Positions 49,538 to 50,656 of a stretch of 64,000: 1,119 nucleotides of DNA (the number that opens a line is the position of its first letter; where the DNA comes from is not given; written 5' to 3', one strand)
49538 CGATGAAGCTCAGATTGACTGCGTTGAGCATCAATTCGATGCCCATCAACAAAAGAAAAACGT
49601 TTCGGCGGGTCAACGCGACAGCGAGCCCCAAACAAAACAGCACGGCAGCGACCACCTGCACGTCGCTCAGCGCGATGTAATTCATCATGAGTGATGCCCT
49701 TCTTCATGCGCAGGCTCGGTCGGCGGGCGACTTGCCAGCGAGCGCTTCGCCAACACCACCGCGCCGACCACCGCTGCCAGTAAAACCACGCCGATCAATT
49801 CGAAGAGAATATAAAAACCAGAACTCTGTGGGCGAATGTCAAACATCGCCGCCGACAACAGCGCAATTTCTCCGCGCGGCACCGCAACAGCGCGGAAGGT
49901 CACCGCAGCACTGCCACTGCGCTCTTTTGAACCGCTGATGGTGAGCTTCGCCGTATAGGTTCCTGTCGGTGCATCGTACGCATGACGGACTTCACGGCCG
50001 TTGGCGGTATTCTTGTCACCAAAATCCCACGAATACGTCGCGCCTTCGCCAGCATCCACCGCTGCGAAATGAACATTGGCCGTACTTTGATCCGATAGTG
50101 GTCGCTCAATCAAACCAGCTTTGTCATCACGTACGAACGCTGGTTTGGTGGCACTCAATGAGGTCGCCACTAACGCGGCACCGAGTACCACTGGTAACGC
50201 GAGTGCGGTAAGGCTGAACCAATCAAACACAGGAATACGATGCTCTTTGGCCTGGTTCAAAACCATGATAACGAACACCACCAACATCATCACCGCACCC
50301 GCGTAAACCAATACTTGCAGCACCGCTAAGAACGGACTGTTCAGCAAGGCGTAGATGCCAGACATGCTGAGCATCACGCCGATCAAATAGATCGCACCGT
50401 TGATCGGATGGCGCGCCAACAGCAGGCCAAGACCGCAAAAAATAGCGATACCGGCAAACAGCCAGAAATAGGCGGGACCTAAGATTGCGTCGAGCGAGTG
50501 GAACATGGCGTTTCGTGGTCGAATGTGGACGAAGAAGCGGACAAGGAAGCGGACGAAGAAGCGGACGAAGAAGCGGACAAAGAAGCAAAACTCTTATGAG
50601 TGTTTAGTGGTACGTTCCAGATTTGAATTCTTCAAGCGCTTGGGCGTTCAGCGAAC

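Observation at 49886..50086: PKD-like domain inserted into complex I membrane subunit NuoJ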

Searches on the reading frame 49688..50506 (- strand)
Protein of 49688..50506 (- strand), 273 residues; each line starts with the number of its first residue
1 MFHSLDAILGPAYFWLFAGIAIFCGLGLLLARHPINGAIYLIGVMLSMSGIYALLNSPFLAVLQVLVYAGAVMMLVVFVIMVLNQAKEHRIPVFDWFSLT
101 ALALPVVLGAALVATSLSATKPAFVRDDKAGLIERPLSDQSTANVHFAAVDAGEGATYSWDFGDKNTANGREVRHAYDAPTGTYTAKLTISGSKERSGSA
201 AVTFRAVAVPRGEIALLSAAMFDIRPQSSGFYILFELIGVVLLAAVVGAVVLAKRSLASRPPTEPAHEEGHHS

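Call 3: search_protein_families(library=pfam, proteins=[window:49688-50506:-], max_evalue=10)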
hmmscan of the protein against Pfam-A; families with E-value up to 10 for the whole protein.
window:49688-50506:- (273 aa): 8 families
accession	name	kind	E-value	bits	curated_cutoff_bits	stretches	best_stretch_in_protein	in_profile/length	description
PF00499.25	Oxidored_q3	-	1e-26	93.9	33.2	1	25-252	2-146/146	NADH-ubiquinone/plastoquinone oxidoreductase chain 6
PF18911.6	PKD_4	-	5.8e-12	45.9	27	1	144-199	23-77/85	PKD domain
PF00801.26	PKD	-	1.2e-08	35.2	23.5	1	143-198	15-73/80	PKD domain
PF17198.9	AveC_like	-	0.00081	19.3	26.6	1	8-102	65-154/234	Spirocyclase AveC-like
PF06103.16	DUF948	-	0.067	13.8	37.2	1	65-87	3-25/89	Bacterial protein of unknown function (DUF948)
PF13314.11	DUF4083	-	0.11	12.9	25.4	1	232-267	4-39/57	Domain of unknown function (DUF4083)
PF24027.1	DUF7338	-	0.7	10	27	1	57-98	9-49/180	Family of unknown function (DUF7338)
PF00335.26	Tetraspanin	-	2.9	7.9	32.1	1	15-117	6-100/225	Tetraspanin family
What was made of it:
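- On NuoJ/ND6 (Pfam PF00499 Oxidored_q3): 93.9 bits against a cut-off of 33.2, covering profile positions 2-146 of 146 across residues 25-252 (call 3)
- On PKD domain (PF18911 PKD_4, PF00801 PKD): PKD scores 35.2 bits against 23.5 (call 3).
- Checked: It also gives PKD_4 at E=5.8e-12, 45.9 bits (cut-off 27), and PKD at E=1.2e-8, 35.2 bits (cut-off 23.5), at residues 143-199 (call 3).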

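Call 4: search_protein_families(library=ncbifam, proteins=[window:49688-50506:-], max_evalue=1)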
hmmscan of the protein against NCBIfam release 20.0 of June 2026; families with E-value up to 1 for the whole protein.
window:49688-50506:- (273 aa): 17 families
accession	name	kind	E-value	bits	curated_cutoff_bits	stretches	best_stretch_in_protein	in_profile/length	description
NF005165.0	PRK06638.1-5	equivalog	4e-23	81.8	192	2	13-114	22-124/282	NADH-quinone oxidoreductase subunit J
NF005164.0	PRK06638.1-4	equivalog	2.7e-21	75.9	154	2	12-114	6-109/211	NADH-quinone oxidoreductase subunit J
NF005163.0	PRK06638.1-3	equivalog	1.2e-20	73.8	174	2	14-90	12-88/203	NADH-quinone oxidoreductase subunit J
NF005168.0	PRK06638.2-3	equivalog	1.9e-18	66.9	154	2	14-112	8-109/172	NADH-quinone oxidoreductase subunit J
NF005167.0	PRK06638.2-2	equivalog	1.2e-14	54.4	137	2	14-123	7-122/176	NADH-quinone oxidoreductase subunit J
NF005162.0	PRK06638.1-1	equivalog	3.4e-14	53.1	157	1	14-118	5-109/184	NADH-quinone oxidoreductase subunit J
NF005024.0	PRK06433.1-4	equivalog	1.6e-12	47.4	101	1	14-88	9-83/89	NADH dehydrogenase subunit J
NF005166.0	PRK06638.2-1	equivalog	7.3e-12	45.6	284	2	18-101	12-97/174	NADH-quinone oxidoreductase subunit J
NF005025.0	PRK06433.1-5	equivalog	2.2e-11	43.9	95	1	7-84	9-86/96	NADH dehydrogenase subunit J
NF005023.0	PRK06433.1-2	equivalog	1.8e-05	25.1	92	1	28-82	21-75/82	NADH dehydrogenase subunit J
TIGR00864.1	PCC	subfamily_domain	1.8e-05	21.3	1861.4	1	146-197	1416-1466/2700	polycystin cation channel protein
NF005169.0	PRK06638.2-4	equivalog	4.7e-05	23.4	319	1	14-89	7-82/182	NADH-quinone oxidoreductase subunit J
TIGR00940.1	2a6301s01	subfamily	0.0092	14.3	920.45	1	12-119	622-726/793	monovalent cation:proton antiporter subunit A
NF040613.1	F420_dehyd_FpoJ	exception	0.037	14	110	1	231-254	54-77/81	F420H2 dehydrogenase subunit FpoJ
NF053556.1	prodigi_MAP_PigB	equivalog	0.039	12.3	850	1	25-102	44-115/659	prodigiosin MAP biosynthesis oxidoreductase PigB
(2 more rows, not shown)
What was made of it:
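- On NuoJ (NCBIfam equivalog models of the PRK06638 series): The best model, NF005165, scores 81.8 bits against a cut-off of 192, in two stretches (call 4).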

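Call 5: find_homologous_proteins(query=window:49688-50506:-, max_evalue=0.001)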
Query window:49688-50506:- (273 aa): 1003 proteins with E <= 0.001 among 8000 candidates; the best 120 are listed.
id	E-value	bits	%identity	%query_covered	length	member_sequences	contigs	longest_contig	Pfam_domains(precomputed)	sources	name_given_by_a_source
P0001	3.0e-166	569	97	100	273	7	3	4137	PF00801.27,PF17198.10,PF00499.26,PF18911.7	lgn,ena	-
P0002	8.7e-150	515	90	96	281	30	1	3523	PF00801.27,PF00499.26,PF18911.7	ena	-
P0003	1.7e-128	446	76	100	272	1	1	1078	PF00801.27,PF00499.26,PF18911.7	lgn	-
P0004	3.5e-128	445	76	100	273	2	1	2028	PF00801.27,PF00499.26,PF18911.7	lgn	-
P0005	2.0e-127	442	76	100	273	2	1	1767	PF00801.27,PF17198.10,PF00499.26,PF18911.7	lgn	-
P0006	3.5e-127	441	77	100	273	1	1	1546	PF00801.27,PF00499.26,PF18911.7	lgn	-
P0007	3.6e-127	441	76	100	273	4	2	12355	PF00801.27,PF00499.26,PF18911.7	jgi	jgi:NADH-quinone oxidoreductase subunit J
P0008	7.0e-127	440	77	100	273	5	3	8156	PF00801.27,PF17198.10,PF00499.26,PF18911.7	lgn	-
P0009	8.7e-126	437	74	100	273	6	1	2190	PF00801.27,PF00499.26,PF18911.7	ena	-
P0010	1.5e-125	436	74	100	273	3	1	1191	PF00801.27,PF00499.26,PF18911.7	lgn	-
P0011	2.6e-125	435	74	100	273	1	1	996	PF00801.27,PF00499.26,PF18911.7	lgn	-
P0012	3.6e-125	435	74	100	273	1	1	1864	PF00801.27,PF00499.26,PF18911.7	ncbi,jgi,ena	jgi:NADH:ubiquinone oxidoreductase subunit 6 (subunit J)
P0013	3.9e-125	435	76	100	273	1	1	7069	PF00801.27,PF00499.26,PF18911.7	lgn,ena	-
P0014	8.6e-125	433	76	100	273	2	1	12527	PF00801.27,PF00499.26,PF18911.7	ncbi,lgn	-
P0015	1.3e-124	433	73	100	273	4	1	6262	PF00801.27,PF00499.26,PF18911.7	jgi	jgi:NADH:ubiquinone oxidoreductase subunit 6 (subunit J)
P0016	3.8e-122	425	73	100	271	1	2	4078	PF00801.27,PF00499.26,PF18911.7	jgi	jgi:NADH:ubiquinone oxidoreductase subunit 6 (subunit J)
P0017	2.0e-119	416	73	99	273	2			PF00801.27,PF00499.26,PF18911.7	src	-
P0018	1.0e-115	404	70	100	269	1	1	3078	PF00801.27,PF00499.26,PF18911.7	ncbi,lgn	-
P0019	3.4e-115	402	71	100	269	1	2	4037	PF00801.27,PF00499.26,PF18911.7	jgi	jgi:NADH-quinone oxidoreductase subunit J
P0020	6.0e-115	401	70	100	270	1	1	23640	PF00801.27,PF00499.26,PF18911.7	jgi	jgi:NADH:ubiquinone oxidoreductase subunit 6 (subunit J)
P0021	1.3e-113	397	68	100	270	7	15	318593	PF00801.27,PF00499.26,PF18911.7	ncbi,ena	-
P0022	4.1e-107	376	67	100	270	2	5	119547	PF00801.27,PF00499.26,PF18911.7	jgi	jgi:NADH-quinone oxidoreductase subunit J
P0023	3.7e-105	369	82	76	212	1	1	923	PF00801.27,PF00499.26,PF18911.7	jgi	jgi:NADH:ubiquinone oxidoreductase subunit 6 (subunit J)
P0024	2.9e-91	324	62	100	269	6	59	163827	PF00801.27,PF00499.26,PF18911.7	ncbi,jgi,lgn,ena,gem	jgi:NADH-quinone oxidoreductase subunit J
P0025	2.4e-89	317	62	100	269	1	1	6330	PF00801.27,PF00499.26,PF18911.7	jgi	jgi:NADH:ubiquinone oxidoreductase subunit 6 (subunit J)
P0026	2.0e-85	304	61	97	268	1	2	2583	PF00801.27,PF00499.26,PF18911.7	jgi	jgi:NADH:ubiquinone oxidoreductase subunit 6 (subunit J)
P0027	2.6e-85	304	61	97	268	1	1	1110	PF00801.27,PF00499.26,PF18911.7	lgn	-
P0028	3.8e-85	304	59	100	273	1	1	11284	PF00801.27,PF00499.26,PF18911.7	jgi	jgi:NADH:ubiquinone oxidoreductase subunit 6 (subunit J)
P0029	6.7e-83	296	59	100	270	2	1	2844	PF00801.27,PF00499.26,PF18911.7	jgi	jgi:NADH:ubiquinone oxidoreductase subunit 6 (subunit J)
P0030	1.5e-82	295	58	100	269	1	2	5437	PF00801.27,PF00499.26,PF18911.7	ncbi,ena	-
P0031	7.3e-76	273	69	70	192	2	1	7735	PF00801.27,PF18911.7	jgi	-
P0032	6.4e-73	264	86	41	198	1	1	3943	PF00499.26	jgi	jgi:NADH-quinone oxidoreductase subunit J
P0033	7.1e-73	263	80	45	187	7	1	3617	PF00499.26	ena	-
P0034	1.9e-72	262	90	36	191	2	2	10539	PF00499.26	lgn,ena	-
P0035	1.8e-71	259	87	41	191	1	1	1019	PF00499.26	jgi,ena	-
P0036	4.8e-70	254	45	100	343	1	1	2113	PF00801.27,PF00499.26,PF18911.7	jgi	jgi:NADH:ubiquinone oxidoreductase subunit 6 (subunit J)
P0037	8.4e-69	250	86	41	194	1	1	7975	PF00499.26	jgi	jgi:NADH-quinone oxidoreductase subunit J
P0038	1.4e-68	249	68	65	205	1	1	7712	PF00801.27,PF00499.26,PF18911.7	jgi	jgi:NADH:ubiquinone oxidoreductase subunit 6 (subunit J)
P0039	1.2e-67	246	80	45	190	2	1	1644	PF00499.26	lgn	-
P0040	6.3e-63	231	98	43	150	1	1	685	PF00499.26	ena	-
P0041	6.2e-56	208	65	48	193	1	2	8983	PF00499.26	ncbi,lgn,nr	ncbi:MAG: NADH-quinone oxidoreductase subunit J [Planctomycetes bacterium]|nr:NADH-quinone oxidoredu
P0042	3.0e-54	202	66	47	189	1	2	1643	PF00499.26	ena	-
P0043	8.3e-54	201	56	53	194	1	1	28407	PF17198.10,PF00499.26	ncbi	-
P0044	1.2e-53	200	66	42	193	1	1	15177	PF00499.26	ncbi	-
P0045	2.3e-53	199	61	47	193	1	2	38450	PF00499.26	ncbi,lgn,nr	ncbi:MAG: NADH-quinone oxidoreductase subunit J [Planctomycetes bacterium]|nr:NADH-quinone oxidoredu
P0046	2.9e-53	199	65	58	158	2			PF00499.26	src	-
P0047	1.5e-52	197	65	45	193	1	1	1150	PF00499.26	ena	-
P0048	1.8e-52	196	70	42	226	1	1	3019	PF00499.26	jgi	jgi:NADH-quinone oxidoreductase subunit J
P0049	1.9e-52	196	67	42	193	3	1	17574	PF00499.26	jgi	jgi:NADH-quinone oxidoreductase subunit J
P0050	2.2e-52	196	65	42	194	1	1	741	PF00499.26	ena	-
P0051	2.6e-52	196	59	53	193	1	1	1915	PF00499.26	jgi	jgi:NADH-quinone oxidoreductase subunit J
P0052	2.8e-52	196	63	53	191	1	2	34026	PF00499.26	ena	-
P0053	6.8e-52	195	60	49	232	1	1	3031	PF00499.26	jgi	jgi:NADH-quinone oxidoreductase subunit J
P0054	8.0e-52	194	63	53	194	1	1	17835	PF00499.26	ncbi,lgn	-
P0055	8.6e-52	194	62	52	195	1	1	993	PF00499.26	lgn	-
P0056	1.6e-51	193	58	53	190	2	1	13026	PF00499.26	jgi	jgi:NADH-quinone oxidoreductase subunit J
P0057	2.0e-51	193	67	44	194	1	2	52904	PF00499.26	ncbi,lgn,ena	-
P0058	2.1e-51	193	63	52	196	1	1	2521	PF00499.26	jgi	jgi:NADH-quinone oxidoreductase subunit J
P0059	2.3e-51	193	65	48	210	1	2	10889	PF00499.26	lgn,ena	-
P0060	3.0e-51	192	67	47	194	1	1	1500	PF00499.26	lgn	-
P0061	4.2e-51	192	63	52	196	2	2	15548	PF00499.26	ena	-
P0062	4.8e-51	192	64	52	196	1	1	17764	PF00499.26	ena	-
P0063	5.2e-51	192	53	55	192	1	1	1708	PF17198.10,PF00499.26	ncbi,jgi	jgi:NADH-quinone oxidoreductase subunit J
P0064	6.1e-51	191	77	34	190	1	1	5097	PF00499.26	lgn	-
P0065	8.8e-51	191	62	49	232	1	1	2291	PF00499.26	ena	-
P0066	9.8e-51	191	70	42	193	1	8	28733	PF00499.26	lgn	-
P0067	1.2e-50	191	65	52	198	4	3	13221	PF00499.26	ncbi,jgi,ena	jgi:NADH-quinone oxidoreductase subunit J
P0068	1.3e-50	190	70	41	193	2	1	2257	PF00499.26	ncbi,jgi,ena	jgi:NADH-quinone oxidoreductase subunit J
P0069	1.4e-50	190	68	42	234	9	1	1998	PF00499.26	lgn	-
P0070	1.7e-50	190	70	36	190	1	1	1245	PF00499.26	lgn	-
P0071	1.7e-50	190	60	51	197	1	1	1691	PF00499.26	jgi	jgi:NADH-quinone oxidoreductase subunit J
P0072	6.0e-50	188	69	42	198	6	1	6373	PF00499.26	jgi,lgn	jgi:NADH-quinone oxidoreductase subunit J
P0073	6.0e-50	188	69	42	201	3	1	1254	PF00499.26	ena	-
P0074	7.4e-50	188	60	46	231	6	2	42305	PF00499.26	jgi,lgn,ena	-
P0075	2.1e-49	186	73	36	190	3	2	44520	PF00499.26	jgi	jgi:NADH-quinone oxidoreductase subunit J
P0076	2.5e-49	186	69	42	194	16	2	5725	PF00499.26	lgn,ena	-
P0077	3.1e-49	186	71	35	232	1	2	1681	PF00499.26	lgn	-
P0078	6.7e-49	185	66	45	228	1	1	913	PF00499.26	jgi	-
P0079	7.3e-49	185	62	48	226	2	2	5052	PF00499.26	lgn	-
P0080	7.8e-49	185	67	42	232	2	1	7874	PF00499.26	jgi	-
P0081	9.5e-49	184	68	42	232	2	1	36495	PF00499.26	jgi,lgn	-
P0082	1.1e-48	184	65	41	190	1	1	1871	PF00499.26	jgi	jgi:NADH-quinone oxidoreductase subunit J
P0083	1.1e-48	184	63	45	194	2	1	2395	PF00499.26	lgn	-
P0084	1.2e-48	184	65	48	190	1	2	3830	PF00499.26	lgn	-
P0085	1.4e-48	184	73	36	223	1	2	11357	PF00499.26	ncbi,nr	ncbi:MAG: NADH-quinone oxidoreductase subunit J [Planctomycetes bacterium]|nr:NADH-quinone oxidoredu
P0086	1.4e-48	184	63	45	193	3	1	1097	PF00499.26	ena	-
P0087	5.3e-48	182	60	48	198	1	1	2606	PF00499.26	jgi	jgi:NADH-quinone oxidoreductase subunit J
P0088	8.4e-48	181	67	41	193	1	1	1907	PF00499.26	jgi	jgi:NADH-quinone oxidoreductase subunit J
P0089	9.6e-48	181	61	44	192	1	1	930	PF00499.26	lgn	-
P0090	9.7e-48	181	64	41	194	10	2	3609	PF00499.26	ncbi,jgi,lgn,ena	jgi:NADH-quinone oxidoreductase subunit J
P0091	1.5e-47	180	65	44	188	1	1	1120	PF00499.26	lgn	-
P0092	2.4e-47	180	70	34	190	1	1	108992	PF00499.26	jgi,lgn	jgi:NADH-quinone oxidoreductase subunit J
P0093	2.5e-47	180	59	51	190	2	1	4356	PF00499.26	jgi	-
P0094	3.0e-47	179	65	45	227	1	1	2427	PF00499.26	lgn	-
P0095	5.0e-47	179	64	40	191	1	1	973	PF00499.26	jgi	jgi:NADH-quinone oxidoreductase subunit J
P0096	9.9e-47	178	67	36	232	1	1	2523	PF00499.26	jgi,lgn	jgi:NADH-quinone oxidoreductase subunit J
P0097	1.9e-46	177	56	58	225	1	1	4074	PF00499.26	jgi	jgi:NADH-quinone oxidoreductase subunit J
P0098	4.2e-46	176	68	38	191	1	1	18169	PF00499.26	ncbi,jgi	jgi:NADH-quinone oxidoreductase subunit J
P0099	8.3e-46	175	58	51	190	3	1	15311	PF00499.26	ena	-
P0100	1.1e-45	174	68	36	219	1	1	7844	PF17198.10,PF00499.26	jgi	jgi:NADH-quinone oxidoreductase subunit J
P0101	1.2e-45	174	66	36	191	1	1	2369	PF00499.26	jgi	jgi:NADH-quinone oxidoreductase subunit J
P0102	1.3e-45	174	53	51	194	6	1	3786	PF00499.26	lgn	-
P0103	1.4e-45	174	62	48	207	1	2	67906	PF00499.26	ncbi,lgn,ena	-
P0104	2.7e-45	173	62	38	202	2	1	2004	PF00499.26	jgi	jgi:NADH-quinone oxidoreductase subunit J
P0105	4.5e-45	172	61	43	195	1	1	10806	PF00499.26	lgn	-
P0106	8.7e-45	171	55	53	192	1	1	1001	PF00499.26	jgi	jgi:NADH-quinone oxidoreductase subunit J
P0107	1.0e-44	171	63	47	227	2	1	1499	PF00499.26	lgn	-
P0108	2.1e-44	170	67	42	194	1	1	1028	PF00499.26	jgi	-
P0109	4.4e-44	169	62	44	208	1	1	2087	PF17198.10,PF00499.26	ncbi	-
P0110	1.5e-43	167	67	36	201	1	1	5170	PF00499.26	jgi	jgi:NADH-quinone oxidoreductase subunit J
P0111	1.6e-43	167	57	49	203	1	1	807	PF00499.26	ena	-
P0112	2.0e-43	167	58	44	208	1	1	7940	PF17198.10,PF00499.26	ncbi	-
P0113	2.4e-43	167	67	42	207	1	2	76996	PF00499.26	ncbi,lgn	-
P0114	4.4e-43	166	61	47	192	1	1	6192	PF00499.26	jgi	jgi:NADH-quinone oxidoreductase subunit J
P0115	5.3e-43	165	61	41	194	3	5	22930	PF00499.26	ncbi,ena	-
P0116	8.3e-43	165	66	36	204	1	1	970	PF00499.26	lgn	-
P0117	1.6e-42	164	58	41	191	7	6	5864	PF00499.26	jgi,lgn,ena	-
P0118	4.7e-42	162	58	45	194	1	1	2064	PF00499.26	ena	-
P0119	7.4e-42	162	63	35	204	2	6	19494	PF00499.26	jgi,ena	-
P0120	9.0e-42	161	70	38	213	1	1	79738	PF00499.26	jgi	-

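Call 9: find_related_loci(query=A1, collection=genome_contigs, flank=6000)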
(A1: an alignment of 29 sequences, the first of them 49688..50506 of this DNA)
Query A1 (273 aa) in genome_contigs; peptide patterns used: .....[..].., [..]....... (x = any residue, [..] = any of these).
524 stretches matched a pattern; 451 encode a relative of the query (tblastn E <= 1e-3); the best 80 are kept; 80 distinct loci.
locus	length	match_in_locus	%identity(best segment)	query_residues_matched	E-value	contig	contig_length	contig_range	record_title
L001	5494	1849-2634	90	1-262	8e-146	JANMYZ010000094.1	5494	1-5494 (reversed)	MAG: Planctomycetota bacterium isolate OTE_8_metabat_13 OTE_8_k141_2730247, whole genome shotgun sequence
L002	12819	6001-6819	76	1-272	4e-135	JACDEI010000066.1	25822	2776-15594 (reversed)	MAG: Planctomycetota bacterium isolate MGR_bin356 SD2902_NODE_253_length_25822_cov_5.546604, whole genome shotgun sequen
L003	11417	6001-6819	76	1-272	7e-135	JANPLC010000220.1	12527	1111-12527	MAG: Planctomycetota bacterium isolate VAR_61_metabat_110 VAR_61_k141_3445257, whole genome shotgun sequence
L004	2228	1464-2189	74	1-241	2e-125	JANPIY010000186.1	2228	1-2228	MAG: Planctomycetota bacterium isolate VAR_61_metabat_487_sub VAR_61_k141_3555440, whole genome shotgun sequence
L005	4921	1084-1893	68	1-272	2e-112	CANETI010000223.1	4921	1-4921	MAG: Planctomycetota bacterium isolate CH-Jul18-104 genome assembly, contig: CH-Jul18-C37264, whole genome shotgun seque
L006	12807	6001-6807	62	1-272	1e-88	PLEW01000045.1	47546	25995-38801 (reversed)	MAG: Planctomycetota bacterium isolate bog_1363 73.20110800_S3S.47_contig_1663, whole genome shotgun sequence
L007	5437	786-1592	58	1-272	7e-80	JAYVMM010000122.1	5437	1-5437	MAG: Planctomycetota bacterium isolate GL61_DN_concoct_175 GL61_DN_concoct_175_121, whole genome shotgun sequence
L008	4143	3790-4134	84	1-115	3e-60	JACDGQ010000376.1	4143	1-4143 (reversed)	MAG: Planctomycetota bacterium isolate MGR_bin416 SD2908_NODE_10967_length_4143_cov_1.358815, whole genome shotgun seque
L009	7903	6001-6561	86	1-272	7e-59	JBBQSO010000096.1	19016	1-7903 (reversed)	MAG: Planctomycetota bacterium isolate Co_metawrap_1754 Cmw_1754_k141_17160586_length_19016_cov_9.9981, whole genome sho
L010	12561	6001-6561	85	1-272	1e-57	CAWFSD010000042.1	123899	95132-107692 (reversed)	MAG: uncultured Planctomycetota bacterium isolate MFD04580.bin.2.58 genome assembly, contig: contig_62153, whole genome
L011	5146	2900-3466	65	1-273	8e-47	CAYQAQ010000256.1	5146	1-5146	MAG TPA_asm: uncultured candidatus Brocadiaceae bacterium isolate SRP072547_co1_333 genome assembly, contig: NODE_36979_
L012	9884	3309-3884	69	1-272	1e-45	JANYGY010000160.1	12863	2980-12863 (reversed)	MAG: Planctomycetales bacterium isolate GL140_1_metabinner_115_sub GL140_1_k141_1508411, whole genome shotgun sequence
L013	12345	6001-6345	69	1-115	1e-45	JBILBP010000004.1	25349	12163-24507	MAG: Planctomycetota bacterium isolate ME2016-06-02_3300042429_group7_bin86 Rohwer_bin1766_scaffold_544_c1, whole genome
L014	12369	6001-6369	62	1-132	3e-43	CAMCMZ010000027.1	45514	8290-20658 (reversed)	MAG: Candidatus Kuenenia stuttgartiensis isolate AH-24oct19-121 genome assembly, contig: AH-24oct19-C1546, whole genome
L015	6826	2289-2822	65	1-259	1e-42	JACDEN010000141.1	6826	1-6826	MAG: Planctomycetota bacterium isolate MGR_bin361 SD2903_NODE_2210_length_6826_cov_0.916107, whole genome shotgun sequen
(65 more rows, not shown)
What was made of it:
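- The same architecture occurs in more than 30 clusters from ENA, JGI, NCBI and Logan assemblies (call 5) and in seven MAGs from different projects (call 9).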
